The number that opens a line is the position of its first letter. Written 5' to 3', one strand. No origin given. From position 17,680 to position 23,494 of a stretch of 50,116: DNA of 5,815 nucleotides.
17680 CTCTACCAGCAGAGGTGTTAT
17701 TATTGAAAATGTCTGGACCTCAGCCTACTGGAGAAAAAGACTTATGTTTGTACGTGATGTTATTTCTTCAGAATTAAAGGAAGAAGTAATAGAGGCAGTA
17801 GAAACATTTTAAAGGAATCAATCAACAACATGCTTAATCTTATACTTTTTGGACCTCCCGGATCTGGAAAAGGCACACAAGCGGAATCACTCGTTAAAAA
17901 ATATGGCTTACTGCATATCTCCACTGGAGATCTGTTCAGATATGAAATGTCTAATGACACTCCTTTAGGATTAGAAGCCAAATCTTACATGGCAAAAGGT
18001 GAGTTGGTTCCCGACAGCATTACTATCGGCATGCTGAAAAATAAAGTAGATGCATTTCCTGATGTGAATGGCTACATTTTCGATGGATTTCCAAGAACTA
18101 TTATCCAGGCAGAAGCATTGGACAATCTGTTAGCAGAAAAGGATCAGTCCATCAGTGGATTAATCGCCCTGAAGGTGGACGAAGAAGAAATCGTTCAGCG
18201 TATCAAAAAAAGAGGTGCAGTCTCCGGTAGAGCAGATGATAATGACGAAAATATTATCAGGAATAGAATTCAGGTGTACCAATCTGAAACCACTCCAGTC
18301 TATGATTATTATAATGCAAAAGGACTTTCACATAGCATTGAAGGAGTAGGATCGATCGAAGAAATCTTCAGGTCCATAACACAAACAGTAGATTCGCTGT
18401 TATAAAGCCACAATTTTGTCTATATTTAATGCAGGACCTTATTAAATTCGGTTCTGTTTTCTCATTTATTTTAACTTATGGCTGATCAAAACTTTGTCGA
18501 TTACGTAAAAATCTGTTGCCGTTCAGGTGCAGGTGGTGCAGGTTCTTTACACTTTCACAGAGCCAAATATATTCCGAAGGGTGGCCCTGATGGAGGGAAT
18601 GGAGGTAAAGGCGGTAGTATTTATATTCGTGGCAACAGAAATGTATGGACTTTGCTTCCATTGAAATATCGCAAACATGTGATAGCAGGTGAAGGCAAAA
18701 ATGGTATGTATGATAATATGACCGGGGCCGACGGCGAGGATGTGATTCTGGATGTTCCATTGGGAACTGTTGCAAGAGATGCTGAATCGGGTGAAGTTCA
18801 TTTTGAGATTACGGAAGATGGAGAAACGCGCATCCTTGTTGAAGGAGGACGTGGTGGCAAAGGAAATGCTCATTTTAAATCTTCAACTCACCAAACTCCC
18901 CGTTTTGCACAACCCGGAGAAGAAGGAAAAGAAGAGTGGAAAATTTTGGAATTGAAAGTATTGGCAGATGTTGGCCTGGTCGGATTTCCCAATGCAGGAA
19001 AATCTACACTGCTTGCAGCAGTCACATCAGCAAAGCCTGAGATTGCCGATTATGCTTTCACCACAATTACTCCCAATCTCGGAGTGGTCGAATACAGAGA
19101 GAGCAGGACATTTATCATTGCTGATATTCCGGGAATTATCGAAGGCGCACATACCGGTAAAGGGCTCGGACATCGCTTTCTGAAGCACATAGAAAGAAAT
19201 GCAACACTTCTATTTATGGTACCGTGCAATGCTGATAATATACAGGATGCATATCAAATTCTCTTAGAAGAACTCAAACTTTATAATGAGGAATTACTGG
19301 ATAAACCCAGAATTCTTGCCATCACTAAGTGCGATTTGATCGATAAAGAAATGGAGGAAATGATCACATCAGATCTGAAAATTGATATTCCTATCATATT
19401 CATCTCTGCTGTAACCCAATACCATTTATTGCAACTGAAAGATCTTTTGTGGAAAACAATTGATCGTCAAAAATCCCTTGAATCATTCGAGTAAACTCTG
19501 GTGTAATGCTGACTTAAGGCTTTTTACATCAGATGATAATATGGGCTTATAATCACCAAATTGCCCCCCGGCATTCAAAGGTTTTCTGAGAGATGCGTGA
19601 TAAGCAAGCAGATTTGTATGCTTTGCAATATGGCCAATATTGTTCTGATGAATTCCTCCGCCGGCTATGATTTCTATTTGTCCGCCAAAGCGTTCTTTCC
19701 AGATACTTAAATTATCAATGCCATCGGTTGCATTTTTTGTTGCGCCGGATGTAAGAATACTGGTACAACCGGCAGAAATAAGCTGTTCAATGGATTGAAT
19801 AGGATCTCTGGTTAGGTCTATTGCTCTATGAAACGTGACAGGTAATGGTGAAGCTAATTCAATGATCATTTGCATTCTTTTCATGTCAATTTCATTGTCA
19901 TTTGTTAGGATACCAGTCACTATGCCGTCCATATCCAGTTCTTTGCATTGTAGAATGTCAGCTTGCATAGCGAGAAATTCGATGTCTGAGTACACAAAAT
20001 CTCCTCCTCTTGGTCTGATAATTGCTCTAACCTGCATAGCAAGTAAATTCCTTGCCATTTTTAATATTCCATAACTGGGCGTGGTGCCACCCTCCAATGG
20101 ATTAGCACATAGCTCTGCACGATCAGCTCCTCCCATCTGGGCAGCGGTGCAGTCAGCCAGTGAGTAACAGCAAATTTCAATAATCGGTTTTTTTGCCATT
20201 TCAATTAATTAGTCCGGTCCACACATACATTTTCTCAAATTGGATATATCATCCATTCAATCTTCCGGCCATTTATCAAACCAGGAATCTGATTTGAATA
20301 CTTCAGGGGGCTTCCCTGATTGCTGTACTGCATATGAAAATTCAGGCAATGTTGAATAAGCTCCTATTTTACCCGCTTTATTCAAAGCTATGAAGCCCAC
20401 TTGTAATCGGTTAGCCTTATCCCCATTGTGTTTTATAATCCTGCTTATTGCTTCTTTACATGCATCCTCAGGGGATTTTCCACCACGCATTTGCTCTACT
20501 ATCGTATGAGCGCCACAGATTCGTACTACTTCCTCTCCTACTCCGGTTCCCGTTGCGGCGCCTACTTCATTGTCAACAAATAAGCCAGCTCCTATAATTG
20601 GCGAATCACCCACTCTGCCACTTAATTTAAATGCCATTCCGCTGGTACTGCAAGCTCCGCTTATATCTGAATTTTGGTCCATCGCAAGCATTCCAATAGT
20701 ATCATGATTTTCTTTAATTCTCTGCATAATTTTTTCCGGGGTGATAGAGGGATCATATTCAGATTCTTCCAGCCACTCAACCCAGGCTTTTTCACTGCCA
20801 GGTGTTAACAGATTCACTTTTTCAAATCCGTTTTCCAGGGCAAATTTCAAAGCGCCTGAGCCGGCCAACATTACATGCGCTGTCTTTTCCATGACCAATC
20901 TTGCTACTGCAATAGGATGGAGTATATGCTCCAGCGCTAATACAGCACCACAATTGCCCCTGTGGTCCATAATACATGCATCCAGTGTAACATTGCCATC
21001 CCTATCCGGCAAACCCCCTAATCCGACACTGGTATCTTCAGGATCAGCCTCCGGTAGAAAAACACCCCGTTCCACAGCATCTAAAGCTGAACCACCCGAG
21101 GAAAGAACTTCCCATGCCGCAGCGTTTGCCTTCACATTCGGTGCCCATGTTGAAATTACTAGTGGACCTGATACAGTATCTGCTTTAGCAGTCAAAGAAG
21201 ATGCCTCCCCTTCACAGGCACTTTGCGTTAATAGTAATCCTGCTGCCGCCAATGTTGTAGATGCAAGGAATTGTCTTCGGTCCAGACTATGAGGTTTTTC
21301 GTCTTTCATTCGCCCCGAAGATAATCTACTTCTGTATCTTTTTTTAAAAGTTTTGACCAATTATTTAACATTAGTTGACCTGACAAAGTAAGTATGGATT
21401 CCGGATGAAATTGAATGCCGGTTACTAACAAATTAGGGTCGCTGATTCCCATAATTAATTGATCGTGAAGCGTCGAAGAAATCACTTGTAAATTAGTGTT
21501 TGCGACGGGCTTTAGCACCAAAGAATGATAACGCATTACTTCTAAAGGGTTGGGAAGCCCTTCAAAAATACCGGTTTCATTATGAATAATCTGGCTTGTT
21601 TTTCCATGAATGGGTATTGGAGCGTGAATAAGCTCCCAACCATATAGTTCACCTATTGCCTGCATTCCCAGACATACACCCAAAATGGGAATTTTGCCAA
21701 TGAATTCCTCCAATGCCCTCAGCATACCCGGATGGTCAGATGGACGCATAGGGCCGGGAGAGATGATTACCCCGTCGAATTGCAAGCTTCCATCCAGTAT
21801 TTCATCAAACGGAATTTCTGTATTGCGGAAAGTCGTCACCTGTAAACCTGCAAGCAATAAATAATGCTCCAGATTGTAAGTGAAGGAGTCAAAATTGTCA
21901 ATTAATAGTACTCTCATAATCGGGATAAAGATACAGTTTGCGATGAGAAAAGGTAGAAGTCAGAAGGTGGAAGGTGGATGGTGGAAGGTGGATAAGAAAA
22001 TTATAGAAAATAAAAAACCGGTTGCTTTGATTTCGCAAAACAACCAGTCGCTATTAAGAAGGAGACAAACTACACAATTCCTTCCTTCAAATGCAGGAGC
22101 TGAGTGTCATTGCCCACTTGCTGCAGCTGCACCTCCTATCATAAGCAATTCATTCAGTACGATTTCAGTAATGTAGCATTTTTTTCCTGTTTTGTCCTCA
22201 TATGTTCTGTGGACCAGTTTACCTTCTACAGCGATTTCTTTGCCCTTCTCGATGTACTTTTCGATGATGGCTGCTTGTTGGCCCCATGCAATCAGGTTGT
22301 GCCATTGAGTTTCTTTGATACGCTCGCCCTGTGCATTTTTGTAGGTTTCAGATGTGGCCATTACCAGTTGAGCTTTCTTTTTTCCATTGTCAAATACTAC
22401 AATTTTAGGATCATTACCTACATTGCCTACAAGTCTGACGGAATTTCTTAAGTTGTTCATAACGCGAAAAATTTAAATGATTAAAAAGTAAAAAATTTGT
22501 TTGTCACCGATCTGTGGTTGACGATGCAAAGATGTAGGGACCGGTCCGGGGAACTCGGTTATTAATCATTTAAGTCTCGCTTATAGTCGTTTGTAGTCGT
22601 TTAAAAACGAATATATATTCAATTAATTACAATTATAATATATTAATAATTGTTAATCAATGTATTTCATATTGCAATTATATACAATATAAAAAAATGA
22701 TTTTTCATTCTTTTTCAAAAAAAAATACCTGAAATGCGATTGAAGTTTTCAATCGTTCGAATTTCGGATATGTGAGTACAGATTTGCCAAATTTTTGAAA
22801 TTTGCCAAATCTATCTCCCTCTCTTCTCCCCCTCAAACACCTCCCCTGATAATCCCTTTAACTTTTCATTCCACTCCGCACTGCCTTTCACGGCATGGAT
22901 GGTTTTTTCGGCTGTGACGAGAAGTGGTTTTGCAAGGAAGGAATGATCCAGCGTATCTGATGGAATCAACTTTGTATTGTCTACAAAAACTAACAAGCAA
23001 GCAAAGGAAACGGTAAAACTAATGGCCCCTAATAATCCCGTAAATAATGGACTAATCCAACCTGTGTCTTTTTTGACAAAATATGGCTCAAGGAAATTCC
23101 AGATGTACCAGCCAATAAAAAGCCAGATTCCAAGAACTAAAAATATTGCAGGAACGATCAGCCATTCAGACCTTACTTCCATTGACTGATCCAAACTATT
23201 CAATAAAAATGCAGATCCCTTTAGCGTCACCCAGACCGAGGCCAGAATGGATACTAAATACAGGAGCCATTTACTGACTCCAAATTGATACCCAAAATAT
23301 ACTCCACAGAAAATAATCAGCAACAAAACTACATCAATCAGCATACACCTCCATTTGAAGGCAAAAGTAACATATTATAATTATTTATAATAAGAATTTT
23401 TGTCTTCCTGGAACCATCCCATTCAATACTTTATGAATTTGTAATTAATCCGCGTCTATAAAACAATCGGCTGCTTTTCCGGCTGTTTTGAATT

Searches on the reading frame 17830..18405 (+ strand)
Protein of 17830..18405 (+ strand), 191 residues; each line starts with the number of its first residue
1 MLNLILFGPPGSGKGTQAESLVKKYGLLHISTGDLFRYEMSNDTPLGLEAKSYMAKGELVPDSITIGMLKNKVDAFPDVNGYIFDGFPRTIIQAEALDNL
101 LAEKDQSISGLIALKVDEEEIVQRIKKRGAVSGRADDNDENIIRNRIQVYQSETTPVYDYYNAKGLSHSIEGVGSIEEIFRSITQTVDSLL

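Call 68: search_protein_families(library=pfam, proteins=[window:17830-18405:+], max_evalue=0.00001)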
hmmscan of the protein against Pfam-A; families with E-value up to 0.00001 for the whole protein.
window:17830-18405:+ (191 aa): 4 families
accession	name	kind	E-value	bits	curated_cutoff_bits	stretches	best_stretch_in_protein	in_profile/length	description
PF00406.28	ADK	-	7.3e-51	172.7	26.8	1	6-165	1-150/151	Adenylate kinase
PF13207.12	AAA_17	-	8.4e-33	114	27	1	7-142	1-135/136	AAA domain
PF13238.12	AAA_18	-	7.4e-08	33.3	29.4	1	5-140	2-123/128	AAA domain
PF13671.12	AAA_33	-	4.3e-07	30.8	27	1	5-148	3-138/143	AAA domain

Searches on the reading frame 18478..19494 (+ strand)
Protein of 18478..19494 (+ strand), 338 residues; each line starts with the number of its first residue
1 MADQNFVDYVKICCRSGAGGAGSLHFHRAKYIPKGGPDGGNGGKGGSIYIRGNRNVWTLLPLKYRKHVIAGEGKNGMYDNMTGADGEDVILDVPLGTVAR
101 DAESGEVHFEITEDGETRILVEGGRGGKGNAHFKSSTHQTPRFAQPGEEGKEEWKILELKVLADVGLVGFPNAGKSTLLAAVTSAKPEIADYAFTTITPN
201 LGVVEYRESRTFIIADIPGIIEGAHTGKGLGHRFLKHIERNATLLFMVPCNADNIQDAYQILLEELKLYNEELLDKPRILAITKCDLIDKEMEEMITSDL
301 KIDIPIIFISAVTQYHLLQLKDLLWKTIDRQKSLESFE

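Call 69: search_protein_families(library=pfam, proteins=[window:18478-19494:+], max_evalue=0.00001)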
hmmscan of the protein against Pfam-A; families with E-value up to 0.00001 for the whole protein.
window:18478-19494:+ (338 aa): 3 families
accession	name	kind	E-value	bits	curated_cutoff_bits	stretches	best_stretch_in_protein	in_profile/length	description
PF01018.28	GTP1_OBG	-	2.6e-57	193.2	27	1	7-161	1-155/155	GTP1/OBG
PF01926.29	MMR_HSR1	-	1.2e-24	87.1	21.9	1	164-284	1-113/113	50S ribosome-binding GTPase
PF02421.24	FeoB_N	-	1.2e-11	44.8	27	1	165-322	3-154/156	Ferrous iron transport protein B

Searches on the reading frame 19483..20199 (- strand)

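Call 69: search_protein_families(library=pfam, proteins=[window:19483-20199:-], max_evalue=0.00001)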
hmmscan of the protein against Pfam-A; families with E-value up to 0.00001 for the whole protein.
window:19483-20199:- (238 aa): 1 family
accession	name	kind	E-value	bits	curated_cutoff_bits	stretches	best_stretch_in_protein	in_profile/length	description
PF03932.20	CutC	-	4.9e-65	219.2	23.3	1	6-204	2-200/202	CutC family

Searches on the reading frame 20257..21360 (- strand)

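Call 69: search_protein_families(library=pfam, proteins=[window:20257-21360:-], max_evalue=0.00001)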
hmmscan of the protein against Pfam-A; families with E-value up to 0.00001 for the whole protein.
window:20257-21360:- (367 aa): 1 family
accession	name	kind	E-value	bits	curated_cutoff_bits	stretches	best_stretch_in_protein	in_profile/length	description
PF01112.23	Asparaginase_2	-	6.4e-71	239.4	27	1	78-354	29-306/309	Asparaginase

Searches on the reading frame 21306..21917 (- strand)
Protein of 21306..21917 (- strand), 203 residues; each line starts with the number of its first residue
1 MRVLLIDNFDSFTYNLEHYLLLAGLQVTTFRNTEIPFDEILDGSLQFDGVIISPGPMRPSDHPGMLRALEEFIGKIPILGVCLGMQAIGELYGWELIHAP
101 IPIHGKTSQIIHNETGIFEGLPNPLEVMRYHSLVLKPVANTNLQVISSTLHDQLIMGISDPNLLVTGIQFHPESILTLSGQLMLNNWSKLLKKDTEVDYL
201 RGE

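Call 69: search_protein_families(library=pfam, proteins=[window:21306-21917:-], max_evalue=0.00001)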
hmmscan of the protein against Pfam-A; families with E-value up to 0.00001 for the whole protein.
window:21306-21917:- (203 aa): 2 families
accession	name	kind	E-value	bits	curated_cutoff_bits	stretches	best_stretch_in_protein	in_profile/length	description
PF00117.34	GATase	-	6.6e-50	169.9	22.8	1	4-187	1-186/190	Glutamine amidotransferase class-I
PF07722.19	Peptidase_C26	-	1e-06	29.1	20.5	1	75-173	105-219/219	Peptidase C26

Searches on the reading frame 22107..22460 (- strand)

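Call 69: search_protein_families(library=pfam, proteins=[window:22107-22460:-], max_evalue=0.00001)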
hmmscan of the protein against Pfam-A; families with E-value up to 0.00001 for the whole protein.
window:22107-22460:- (117 aa): 1 family
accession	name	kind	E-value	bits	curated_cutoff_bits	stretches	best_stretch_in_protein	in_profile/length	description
PF00436.31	SSB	-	6.5e-27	94.1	26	1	6-107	2-103/104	Single-strand binding protein family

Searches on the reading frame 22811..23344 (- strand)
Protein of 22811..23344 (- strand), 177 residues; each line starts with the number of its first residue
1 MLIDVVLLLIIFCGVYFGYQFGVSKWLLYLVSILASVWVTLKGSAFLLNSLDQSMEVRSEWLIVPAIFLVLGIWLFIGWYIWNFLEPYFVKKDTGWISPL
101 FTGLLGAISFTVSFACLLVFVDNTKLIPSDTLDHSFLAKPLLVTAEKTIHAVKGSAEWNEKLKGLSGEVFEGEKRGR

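Call 69: search_protein_families(library=pfam, proteins=[window:22811-23344:-], max_evalue=0.00001)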
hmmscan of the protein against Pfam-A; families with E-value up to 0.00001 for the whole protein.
window:22811-23344:- (177 aa): 1 family
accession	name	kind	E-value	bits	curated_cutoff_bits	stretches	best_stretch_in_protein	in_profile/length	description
PF02674.22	Colicin_V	-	4.5e-10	40.1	29.3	1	3-141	1-139/144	Colicin V production protein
